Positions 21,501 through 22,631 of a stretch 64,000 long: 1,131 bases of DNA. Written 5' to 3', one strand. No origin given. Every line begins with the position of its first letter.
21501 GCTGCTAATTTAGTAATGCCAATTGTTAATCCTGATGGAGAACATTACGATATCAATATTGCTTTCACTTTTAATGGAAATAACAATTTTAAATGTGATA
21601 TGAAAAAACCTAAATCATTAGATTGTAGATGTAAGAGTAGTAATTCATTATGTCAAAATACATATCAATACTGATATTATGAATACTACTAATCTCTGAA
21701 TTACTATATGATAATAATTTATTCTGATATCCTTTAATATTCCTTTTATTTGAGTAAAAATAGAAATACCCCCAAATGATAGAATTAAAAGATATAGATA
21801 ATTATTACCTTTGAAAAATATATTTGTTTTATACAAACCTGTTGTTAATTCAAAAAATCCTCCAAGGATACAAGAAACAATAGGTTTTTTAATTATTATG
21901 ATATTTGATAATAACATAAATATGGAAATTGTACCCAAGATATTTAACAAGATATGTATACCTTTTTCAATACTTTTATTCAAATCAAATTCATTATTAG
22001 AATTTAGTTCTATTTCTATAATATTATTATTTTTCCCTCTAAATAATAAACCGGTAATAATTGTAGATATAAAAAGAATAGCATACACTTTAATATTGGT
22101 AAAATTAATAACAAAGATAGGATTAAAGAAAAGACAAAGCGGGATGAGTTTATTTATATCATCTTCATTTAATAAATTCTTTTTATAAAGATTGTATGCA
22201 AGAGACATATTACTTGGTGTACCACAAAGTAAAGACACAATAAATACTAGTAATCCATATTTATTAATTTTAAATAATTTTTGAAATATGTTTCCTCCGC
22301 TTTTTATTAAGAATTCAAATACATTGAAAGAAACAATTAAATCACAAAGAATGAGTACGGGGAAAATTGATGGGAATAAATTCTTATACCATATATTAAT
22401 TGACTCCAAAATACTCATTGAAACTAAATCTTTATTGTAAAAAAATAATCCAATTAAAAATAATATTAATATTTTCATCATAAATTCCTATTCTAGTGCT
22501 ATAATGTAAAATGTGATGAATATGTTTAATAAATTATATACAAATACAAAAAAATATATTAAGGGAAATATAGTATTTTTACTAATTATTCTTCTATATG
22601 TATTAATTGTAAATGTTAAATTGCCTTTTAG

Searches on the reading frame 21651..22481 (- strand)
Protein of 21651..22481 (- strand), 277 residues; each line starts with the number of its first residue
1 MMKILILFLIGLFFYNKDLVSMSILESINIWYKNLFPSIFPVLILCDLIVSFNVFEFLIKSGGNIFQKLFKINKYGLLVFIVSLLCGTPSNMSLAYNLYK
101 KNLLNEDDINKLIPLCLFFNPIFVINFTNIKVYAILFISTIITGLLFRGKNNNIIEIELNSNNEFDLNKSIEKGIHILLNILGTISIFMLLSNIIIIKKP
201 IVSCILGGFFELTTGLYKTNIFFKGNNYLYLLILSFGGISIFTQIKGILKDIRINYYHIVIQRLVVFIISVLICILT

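Call 79: search_protein_families(library=pfam, proteins=[window:21651-22481:-], max_evalue=0.01)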
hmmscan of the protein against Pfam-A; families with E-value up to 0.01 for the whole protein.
window:21651-22481:- (277 aa): 1 family
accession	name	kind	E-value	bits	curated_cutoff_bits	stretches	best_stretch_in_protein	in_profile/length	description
PF07670.19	Gate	-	0.0098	16.8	29.6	1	33-134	2-98/104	Nucleoside recognition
